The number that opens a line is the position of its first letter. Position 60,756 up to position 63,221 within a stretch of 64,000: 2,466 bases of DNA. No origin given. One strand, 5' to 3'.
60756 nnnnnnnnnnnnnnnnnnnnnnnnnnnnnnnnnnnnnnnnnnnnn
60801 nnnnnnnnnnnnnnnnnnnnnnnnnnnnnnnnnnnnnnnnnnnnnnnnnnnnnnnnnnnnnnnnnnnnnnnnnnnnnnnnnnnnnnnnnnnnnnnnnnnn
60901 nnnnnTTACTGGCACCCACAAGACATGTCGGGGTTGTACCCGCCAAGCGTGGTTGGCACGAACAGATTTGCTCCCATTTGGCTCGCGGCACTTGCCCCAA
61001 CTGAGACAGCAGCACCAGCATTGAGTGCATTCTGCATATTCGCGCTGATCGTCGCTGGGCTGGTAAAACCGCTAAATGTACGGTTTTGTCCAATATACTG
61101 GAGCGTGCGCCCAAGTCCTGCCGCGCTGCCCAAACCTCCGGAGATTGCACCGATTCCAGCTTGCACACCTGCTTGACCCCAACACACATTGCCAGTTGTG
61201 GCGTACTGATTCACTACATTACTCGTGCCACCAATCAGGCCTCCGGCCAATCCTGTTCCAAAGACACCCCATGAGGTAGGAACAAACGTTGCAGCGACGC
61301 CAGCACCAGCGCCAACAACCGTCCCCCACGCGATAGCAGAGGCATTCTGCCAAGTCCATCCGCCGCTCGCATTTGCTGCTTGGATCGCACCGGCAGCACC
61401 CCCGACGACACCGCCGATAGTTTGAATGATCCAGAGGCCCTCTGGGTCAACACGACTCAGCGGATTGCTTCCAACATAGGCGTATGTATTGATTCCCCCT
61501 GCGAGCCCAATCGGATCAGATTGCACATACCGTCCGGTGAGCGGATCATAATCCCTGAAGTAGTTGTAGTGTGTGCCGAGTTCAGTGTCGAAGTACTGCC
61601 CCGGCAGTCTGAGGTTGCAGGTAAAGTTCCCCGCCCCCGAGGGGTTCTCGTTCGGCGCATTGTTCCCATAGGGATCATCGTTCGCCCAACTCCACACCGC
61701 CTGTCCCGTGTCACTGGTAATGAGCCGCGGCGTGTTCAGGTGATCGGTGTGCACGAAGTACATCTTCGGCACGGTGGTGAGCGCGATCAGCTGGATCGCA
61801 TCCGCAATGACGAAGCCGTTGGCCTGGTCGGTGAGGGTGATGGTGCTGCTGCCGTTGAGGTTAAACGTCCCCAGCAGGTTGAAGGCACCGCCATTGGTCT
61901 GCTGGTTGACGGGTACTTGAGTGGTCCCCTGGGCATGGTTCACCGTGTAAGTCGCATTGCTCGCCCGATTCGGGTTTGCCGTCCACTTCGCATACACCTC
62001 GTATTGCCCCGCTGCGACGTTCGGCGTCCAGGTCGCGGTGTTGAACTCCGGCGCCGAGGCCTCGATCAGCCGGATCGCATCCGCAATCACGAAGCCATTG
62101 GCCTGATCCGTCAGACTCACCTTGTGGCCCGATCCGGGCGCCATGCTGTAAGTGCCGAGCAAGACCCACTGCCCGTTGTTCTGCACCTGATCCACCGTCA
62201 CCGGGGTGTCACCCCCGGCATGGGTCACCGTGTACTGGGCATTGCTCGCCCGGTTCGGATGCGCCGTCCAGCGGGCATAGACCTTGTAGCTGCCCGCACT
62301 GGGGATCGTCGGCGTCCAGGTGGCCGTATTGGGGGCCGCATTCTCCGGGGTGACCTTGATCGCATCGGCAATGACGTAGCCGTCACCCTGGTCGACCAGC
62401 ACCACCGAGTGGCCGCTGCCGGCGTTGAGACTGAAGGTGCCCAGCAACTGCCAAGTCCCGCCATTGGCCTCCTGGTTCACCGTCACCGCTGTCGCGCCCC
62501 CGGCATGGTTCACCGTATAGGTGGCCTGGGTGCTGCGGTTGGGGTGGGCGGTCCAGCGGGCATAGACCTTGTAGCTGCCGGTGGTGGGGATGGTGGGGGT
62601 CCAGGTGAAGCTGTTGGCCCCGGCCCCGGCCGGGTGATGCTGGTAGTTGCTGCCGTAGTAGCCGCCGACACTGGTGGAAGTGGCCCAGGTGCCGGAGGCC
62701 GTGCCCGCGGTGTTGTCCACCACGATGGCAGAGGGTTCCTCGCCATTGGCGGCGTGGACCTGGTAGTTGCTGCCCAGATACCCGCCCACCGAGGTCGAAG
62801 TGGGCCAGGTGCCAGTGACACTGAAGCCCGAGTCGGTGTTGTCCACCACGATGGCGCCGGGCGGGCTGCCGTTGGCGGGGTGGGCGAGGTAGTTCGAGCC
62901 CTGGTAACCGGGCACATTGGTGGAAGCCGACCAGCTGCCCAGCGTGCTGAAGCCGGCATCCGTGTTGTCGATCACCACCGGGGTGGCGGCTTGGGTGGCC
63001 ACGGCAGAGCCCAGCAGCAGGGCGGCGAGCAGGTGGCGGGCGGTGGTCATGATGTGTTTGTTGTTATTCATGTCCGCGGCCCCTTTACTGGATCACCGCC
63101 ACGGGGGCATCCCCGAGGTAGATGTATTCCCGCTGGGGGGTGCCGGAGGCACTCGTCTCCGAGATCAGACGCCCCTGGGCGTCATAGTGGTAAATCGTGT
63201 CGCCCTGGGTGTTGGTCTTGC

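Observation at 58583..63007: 1.57-kb direct repeat at offset 2851 nt: tandem toxin genes with an identity gradient ending at the DPxGL junction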

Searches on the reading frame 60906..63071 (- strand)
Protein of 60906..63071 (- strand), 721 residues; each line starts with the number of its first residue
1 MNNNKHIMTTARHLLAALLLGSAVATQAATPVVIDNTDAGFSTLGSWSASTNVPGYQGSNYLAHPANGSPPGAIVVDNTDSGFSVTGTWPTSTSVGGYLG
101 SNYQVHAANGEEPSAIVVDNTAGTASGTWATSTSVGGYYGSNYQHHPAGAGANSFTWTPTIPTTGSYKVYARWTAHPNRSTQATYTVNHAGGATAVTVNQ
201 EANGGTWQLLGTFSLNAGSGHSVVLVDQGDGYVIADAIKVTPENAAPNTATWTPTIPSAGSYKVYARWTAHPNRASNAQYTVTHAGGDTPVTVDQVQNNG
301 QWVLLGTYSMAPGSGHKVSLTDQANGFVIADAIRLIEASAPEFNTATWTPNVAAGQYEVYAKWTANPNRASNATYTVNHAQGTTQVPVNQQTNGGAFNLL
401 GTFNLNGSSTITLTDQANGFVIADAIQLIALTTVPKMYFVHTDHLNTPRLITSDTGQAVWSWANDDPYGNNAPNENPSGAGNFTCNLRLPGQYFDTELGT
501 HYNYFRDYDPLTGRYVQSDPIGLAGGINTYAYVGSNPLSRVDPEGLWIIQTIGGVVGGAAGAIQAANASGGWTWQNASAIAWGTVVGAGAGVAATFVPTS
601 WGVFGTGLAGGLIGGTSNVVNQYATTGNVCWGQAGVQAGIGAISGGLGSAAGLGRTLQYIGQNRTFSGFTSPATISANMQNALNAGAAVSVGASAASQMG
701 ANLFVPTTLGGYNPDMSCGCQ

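Call 7: search_protein_families(library=pfam, proteins=[window:60906-63071:-], max_evalue=0.01)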
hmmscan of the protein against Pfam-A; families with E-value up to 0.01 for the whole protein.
window:60906-63071:- (721 aa): 2 families
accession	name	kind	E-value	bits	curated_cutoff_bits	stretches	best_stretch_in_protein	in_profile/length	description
PF25275.1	Golvesin_C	-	4.3e-106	350.8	31.6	5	116-241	1-131/132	Golvesin C-terminal domain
PF03527.20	RHS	-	1.3e-05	25.4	27.9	1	438-473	2-36/38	RHS protein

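Call 10: find_encoding_contigs(protein=window:60906-63071:-, flank=10000, max_places=6)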
Protein window:60906-63071:- (721 aa): no gene with exactly this product is on record in the collection.

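Call 11: search_protein_families(library=ncbifam, proteins=[window:60906-63071:-], max_evalue=0.01)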
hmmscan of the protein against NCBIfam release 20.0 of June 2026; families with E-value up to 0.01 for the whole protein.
window:60906-63071:- (721 aa): 2 families
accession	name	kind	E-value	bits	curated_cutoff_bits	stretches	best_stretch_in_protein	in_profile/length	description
TIGR03696.1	Rhs_assc_core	domain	3.3e-22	78.8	32.5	1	466-546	2-76/76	RHS repeat-associated core domain-containing protein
NF041261.1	RHS_core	equivalog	9.2e-22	76.7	2000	1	433-546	1153-1261/1261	RHS element core protein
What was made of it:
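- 60906..63071 (-): Module A, the upstream copy, 721 aa. Signal peptide 62988-63071; Golvesin_C array about 61782-62987; RHS core 61434-61781; CT_A 60909-61433, a Gly/Ala/Ser-rich predicted membrane-active toxin. An SD-like AAGGGG lies 8 nt before the ATG. Golvesin_C E 4e-106 with 5 stretches, and TIGR03696 at 78.8 bits against a cutoff of 32.5 (calls 7, 11).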

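Call 12: find_homologous_proteins(query=window:60906-63071:-, max_evalue=0.00001)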
Query window:60906-63071:- (721 aa): 2188 proteins with E <= 0.00001 among 8000 candidates; the best 120 are listed.
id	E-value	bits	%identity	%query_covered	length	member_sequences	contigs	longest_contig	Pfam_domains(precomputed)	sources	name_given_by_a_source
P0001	0.0e+0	1187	95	77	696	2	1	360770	PF25275.2,PF03527.21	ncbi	-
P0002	0.0e+0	1050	86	74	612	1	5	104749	PF25275.2,PF25023.2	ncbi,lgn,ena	ncbi:MAG: RHS repeat-associated core domain-containing protein [Betaproteobacteria bacterium]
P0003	0.0e+0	1049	83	77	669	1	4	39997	PF25275.2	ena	-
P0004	0.0e+0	1039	84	76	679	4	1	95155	PF25275.2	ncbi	-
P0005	0.0e+0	1029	83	75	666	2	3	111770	PF25275.2,PF10908.14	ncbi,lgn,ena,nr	ncbi:MAG: DUF2778 domain-containing protein [Burkholderiales bacterium]|nr:DUF2778 domain-containing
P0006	0.0e+0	1015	83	75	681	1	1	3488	PF25275.2,PF03527.21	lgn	-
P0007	0.0e+0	1012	82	76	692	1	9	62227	PF25275.2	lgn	-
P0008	3.2e-298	1009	79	76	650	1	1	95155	PF25275.2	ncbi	-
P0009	1.5e-297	1007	81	76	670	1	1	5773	PF25275.2,PF25023.2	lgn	-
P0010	2.4e-262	891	73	76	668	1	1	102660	PF25275.2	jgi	jgi:RHS repeat-associated protein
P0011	3.4e-257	874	74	73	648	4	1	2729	PF25275.2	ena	-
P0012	1.0e-251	856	75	69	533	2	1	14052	PF25275.2,PF25023.2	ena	-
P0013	7.5e-246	836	69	75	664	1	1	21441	PF25275.2,PF25023.2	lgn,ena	-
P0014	1.9e-235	802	64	76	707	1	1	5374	PF25275.2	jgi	-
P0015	3.4e-230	785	73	65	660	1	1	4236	PF25275.2,PF25023.2,PF06951.17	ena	-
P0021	4.0e-213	728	64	71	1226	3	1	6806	PF05593.20,PF25275.2,PF25023.2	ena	-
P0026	1.9e-205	703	61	73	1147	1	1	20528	PF05593.20,PF25275.2,PF25023.2,PF03527.21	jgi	-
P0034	1.3e-199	683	60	75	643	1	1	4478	PF25275.2,PF25023.2,PF09056.17,PF03527.21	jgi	jgi:RHS repeat-associated protein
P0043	1.0e-197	677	63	71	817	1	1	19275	PF05593.20,PF25275.2,PF25023.2,PF06951.17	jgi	jgi:RHS repeat-associated protein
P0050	3.3e-196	672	59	72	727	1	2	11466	PF16990.12,PF25275.2,PF25023.2,PF15520.11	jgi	jgi:RHS repeat-associated protein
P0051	1.2e-195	670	59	71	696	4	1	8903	PF25275.2,PF14859.11,PF25023.2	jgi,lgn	jgi:RHS repeat-associated protein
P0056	9.7e-195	667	58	76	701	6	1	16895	PF15523.11,PF25275.2,PF25023.2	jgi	jgi:RHS repeat-associated protein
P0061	2.1e-192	660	60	42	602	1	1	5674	PF25275.2,PF14859.11,PF25023.2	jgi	jgi:RHS repeat-associated protein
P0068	1.5e-189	650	58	74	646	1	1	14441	PF15523.11,PF25275.2,PF25023.2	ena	-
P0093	2.0e-159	551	53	71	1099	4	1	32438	PF05593.20,PF25275.2,PF25023.2,PF03527.21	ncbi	ncbi:MAG: RHS repeat-associated core domain-containing protein [Rhodocyclaceae bacterium]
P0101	2.8e-154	534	48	67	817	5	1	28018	PF25275.2,PF08265.17,PF25023.2,PF22322.2,PF03527.21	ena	-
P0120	1.0e-135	472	50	61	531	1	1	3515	PF25275.2,PF20843.5,PF25023.2,PF03527.21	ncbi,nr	ncbi:RHS domain-containing protein, partial [bacterium]|nr:RHS domain-containing protein [bacterium]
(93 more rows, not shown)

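Call 13: find_encoding_contigs(protein=P0001, flank=10000, max_places=4)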
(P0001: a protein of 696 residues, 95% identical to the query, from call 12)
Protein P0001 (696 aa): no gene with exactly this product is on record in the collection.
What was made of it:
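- Tried and rejected: Exact look-ups of module A and P0001 in the contig collection found nothing (calls 10, 13).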

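Call 16: find_related_loci(query=window:60906-63071:-, collection=genome_contigs, flank=10000)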
Query window:60906-63071:- (721 aa) in genome_contigs; peptide patterns used: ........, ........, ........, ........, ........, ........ (x = any residue, [..] = any of these).
598 stretches matched a pattern (row limit reached: there are more); 588 encode a relative of the query (tblastn E <= 1e-3); the best 80 are kept; 78 distinct loci.
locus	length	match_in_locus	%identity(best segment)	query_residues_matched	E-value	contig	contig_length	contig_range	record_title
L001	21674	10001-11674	79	7-557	0e+0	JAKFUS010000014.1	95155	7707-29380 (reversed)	MAG: Betaproteobacteria bacterium isolate D1_Bin_39 D1_0000202, whole genome shotgun sequence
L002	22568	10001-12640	72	25-592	0e+0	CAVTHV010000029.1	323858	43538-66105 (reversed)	MAG: uncultured beta proteobacterium isolate MFD05942.bin.2.252 genome assembly, contig: contig_6020, whole genome shotg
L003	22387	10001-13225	59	10-606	0e+0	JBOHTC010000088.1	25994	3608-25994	MAG: Gemmatimonadaceae bacterium isolate TC-S_maxbin2.bin.540 k127_2510676, whole genome shotgun sequence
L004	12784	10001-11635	58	12-546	0e+0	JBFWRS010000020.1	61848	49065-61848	MAG: Burkholderiales bacterium isolate CA_2019_TPBF_211 NODE_3513_length_61848_cov_13.593461_TPBF, whole genome shotgun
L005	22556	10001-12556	61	30-557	0e+0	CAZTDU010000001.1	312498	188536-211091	MAG TPA_asm: uncultured Enterobacteriaceae bacterium isolate binchicken_co179_386 genome assembly, contig: NODE_135_leng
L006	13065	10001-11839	45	30-546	8e-141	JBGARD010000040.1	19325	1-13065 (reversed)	MAG: Usitatibacteraceae bacterium isolate MAG_AAO_AS.76 AAOAS-76_NODE_40_length_19325_cov_10.005871, whole genome shotgu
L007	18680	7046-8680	83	14-556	0e+0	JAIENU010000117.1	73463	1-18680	MAG: Burkholderiales bacterium isolate co.spades.DASTOOL.1kb_049 c_000000443981, whole genome shotgun sequence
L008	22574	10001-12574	60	30-561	7e-167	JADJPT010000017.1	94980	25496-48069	MAG: Betaproteobacteria bacterium isolate Fred_18-Q3-R57-64_BATAC.609 tig00027919-10-948560, whole genome shotgun sequen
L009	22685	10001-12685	39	32-545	3e-94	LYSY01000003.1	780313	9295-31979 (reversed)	MAG: Rhodospirillales bacterium BBD 1991-14 Richardson_scaffold_7, whole genome shotgun sequence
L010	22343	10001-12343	39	29-546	1e-92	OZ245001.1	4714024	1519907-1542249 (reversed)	MAG: Nitrospirales bacterium isolate bac9a1a3-9b3b-4908-8e4e-8c10ff1519cc genome assembly, chromosome: 1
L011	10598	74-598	83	184-546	3e-91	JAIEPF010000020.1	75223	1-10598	MAG: Burkholderiales bacterium isolate co.spades.DASTOOL.1kb_167 c_000000444022, whole genome shotgun sequence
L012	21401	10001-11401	55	32-543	1e-153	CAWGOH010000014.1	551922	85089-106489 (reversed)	MAG: uncultured beta proteobacterium isolate MFD09730.bin.2.143 genome assembly, contig: contig_4841, whole genome shotg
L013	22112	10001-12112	32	15-570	8e-90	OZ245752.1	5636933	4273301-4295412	MAG: Alphaproteobacteria bacterium isolate 60483b17-d283-4acc-97ec-cf52142c3eea genome assembly, chromosome: 1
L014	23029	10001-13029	32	29-546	6e-89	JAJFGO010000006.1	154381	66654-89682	MAG: Kiloniellaceae bacterium isolate OFTM296 OFTM296_5, whole genome shotgun sequence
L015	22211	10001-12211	44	118-712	1e-79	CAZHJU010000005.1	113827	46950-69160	MAG TPA_asm: uncultured Bordetella sp. isolate SRP344714_co1_340 genome assembly, contig: NODE_394_length_113827_cov_9.1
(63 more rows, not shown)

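Call 20: search_protein_families(library=pfam, proteins=[L007:634-4452:+, P0026, P0021], max_evalue=0.1)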
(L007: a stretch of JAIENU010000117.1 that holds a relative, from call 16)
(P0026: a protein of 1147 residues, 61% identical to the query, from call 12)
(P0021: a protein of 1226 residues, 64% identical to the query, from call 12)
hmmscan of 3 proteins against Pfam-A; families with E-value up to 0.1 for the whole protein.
L007:634-4452:+ (1272 aa): 3 families
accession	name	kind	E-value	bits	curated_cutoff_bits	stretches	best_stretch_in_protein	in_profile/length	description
PF05593.20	RHS_repeat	-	2.5e-91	299.1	22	17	923-958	1-36/38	RHS Repeat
PF20148.4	DUF6531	-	1.1e-12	48.6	24.1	1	216-298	2-74/74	Domain of unknown function (DUF6531)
PF25023.1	TEN_YD-shell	-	0.00028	19.5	50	1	358-493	41-172/909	Teneurin YD-shell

P0026 (1147 aa): 4 families
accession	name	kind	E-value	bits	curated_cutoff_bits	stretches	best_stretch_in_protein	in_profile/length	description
PF25275.1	Golvesin_C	-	9.2e-101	333.6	31.6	5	562-684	2-130/132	Golvesin C-terminal domain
PF05593.20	RHS_repeat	-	1.6e-59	197.7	22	11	54-89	1-36/38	RHS Repeat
PF03527.20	RHS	-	2e-06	28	27.9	1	883-920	1-37/38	RHS protein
PF23213.1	DUF7065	-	0.0083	16.7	27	0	573-654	37-114/183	Domain of unknown function (DUF7065)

P0021 (1226 aa): 6 families
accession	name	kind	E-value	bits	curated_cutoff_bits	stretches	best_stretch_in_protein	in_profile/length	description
PF25275.1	Golvesin_C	-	2.2e-100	332.3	31.6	5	693-816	1-130/132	Golvesin C-terminal domain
PF05593.20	RHS_repeat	-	1.4e-71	236.1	22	12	63-99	1-37/38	RHS Repeat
PF13577.12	SnoaL_4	-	5.4e-05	23.6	24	1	922-987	36-101/126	SnoaL-like domain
PF07168.17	Ureide_permease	-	0.007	15.6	27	0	777-819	276-318/359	Ureide permease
PF23213.1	DUF7065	-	0.0091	16.5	27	0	917-976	58-115/183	Domain of unknown function (DUF7065)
PF03527.20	RHS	-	0.014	15.6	27.9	1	1017-1051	1-34/38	RHS protein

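Call 44: search_protein_families(library=pfam, proteins=[P0002, P0003, P0004, P0005, P0006, P0007, P0008, P0009, P0010, P0013], max_evalue=0.01)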
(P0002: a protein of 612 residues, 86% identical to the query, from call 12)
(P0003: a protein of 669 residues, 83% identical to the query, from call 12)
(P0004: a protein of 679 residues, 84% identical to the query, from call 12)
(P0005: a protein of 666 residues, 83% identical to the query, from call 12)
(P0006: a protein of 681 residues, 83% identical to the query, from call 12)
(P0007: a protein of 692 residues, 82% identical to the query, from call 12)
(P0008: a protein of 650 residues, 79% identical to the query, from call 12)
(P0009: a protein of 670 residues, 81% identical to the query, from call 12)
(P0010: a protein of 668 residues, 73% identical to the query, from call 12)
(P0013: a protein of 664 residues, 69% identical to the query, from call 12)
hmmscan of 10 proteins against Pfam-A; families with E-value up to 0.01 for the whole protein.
P0002 (612 aa): 2 families
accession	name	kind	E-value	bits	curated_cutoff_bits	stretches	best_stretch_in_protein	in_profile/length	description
PF25275.1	Golvesin_C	-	9.4e-104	343.2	31.6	5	114-238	2-131/132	Golvesin C-terminal domain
PF03527.20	RHS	-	0.00025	21.3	27.9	1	435-460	2-27/38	RHS protein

P0003 (669 aa): 3 families
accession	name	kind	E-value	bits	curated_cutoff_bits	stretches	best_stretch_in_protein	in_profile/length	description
PF25275.1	Golvesin_C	-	1.5e-103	342.6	31.6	5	117-241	1-130/132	Golvesin C-terminal domain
PF03527.20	RHS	-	0.00038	20.7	27.9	1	439-471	2-33/38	RHS protein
PF13577.12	SnoaL_4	-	0.0034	17.8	24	0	252-311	39-95/126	SnoaL-like domain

P0004 (679 aa): 4 families
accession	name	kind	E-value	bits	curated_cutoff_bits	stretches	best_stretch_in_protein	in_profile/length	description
PF25275.1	Golvesin_C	-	5.3e-103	340.8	31.6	5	117-242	1-131/132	Golvesin C-terminal domain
PF22820.2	TcaA_3rd_4th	-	0.00085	19.6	27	0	351-381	35-65/73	TcaA protein 3rd/4th domain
PF03527.20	RHS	-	0.004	17.4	27.9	1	439-464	2-27/38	RHS protein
PF13577.12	SnoaL_4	-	0.0097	16.3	24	0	241-314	32-98/126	SnoaL-like domain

P0005 (666 aa): 4 families
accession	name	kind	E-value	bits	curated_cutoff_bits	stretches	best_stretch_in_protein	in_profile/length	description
PF25275.1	Golvesin_C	-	2.5e-104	345.1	31.6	5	113-237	1-130/132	Golvesin C-terminal domain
PF10908.13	Tlde1_dom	-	2.2e-12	47.9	30.1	1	572-651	6-99/120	Tlde1 domain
PF18925.5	DUF5675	-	0.00026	21.3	26.7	0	589-652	34-90/114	Family of unknown function (DUF5675)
PF03527.20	RHS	-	0.00045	20.5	27.9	1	435-467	2-33/38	RHS protein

P0006 (681 aa): 2 families
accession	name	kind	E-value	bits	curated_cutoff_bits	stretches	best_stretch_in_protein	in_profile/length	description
PF25275.1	Golvesin_C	-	1.8e-98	326.1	31.6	4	110-234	1-130/132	Golvesin C-terminal domain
PF03527.20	RHS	-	1.7e-05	25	27.9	1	432-467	2-36/38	RHS protein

P0007 (692 aa): 2 families
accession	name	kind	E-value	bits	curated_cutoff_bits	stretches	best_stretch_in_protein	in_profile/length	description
PF25275.1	Golvesin_C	-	5.1e-100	331.2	31.6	4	112-237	1-131/132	Golvesin C-terminal domain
PF03527.20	RHS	-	8e-05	22.8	27.9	1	434-469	2-36/38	RHS protein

P0008 (650 aa): 3 families
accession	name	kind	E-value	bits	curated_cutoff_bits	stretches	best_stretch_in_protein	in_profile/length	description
PF25275.1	Golvesin_C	-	3.6e-105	347.8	31.6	5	113-238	1-131/132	Golvesin C-terminal domain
PF03527.20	RHS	-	0.00047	20.4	27.9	1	435-460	2-27/38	RHS protein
PF13577.12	SnoaL_4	-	0.0098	16.3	24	0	237-310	32-98/126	SnoaL-like domain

P0009 (670 aa): 4 families
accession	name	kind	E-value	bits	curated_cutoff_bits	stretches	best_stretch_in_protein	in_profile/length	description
PF25275.1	Golvesin_C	-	3.6e-103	341.3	31.6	5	119-243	1-130/132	Golvesin C-terminal domain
PF13577.12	SnoaL_4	-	9.8e-05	22.8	24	0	262-314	44-96/126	SnoaL-like domain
PF03527.20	RHS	-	0.00082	19.6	27.9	1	441-474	2-34/38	RHS protein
PF24327.1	DUF7497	-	0.0071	16.7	27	0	386-421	5-40/100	Domain of unknown function (DUF7497)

P0010 (668 aa): 3 families
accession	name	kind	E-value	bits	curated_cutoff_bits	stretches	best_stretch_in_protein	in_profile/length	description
PF25275.1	Golvesin_C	-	2.3e-96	319.3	31.6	4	114-239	1-131/132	Golvesin C-terminal domain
PF03527.20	RHS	-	0.00025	21.2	27.9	1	432-457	2-27/38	RHS protein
PF22820.2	TcaA_3rd_4th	-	0.0019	18.5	27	0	344-375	35-64/73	TcaA protein 3rd/4th domain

P0013 (664 aa): 2 families
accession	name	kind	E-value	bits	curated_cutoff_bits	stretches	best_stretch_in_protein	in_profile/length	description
PF25275.1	Golvesin_C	-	2.3e-96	319.4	31.6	4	112-237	1-131/132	Golvesin C-terminal domain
PF03527.20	RHS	-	3.5e-05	24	27.9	1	434-457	2-25/38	RHS protein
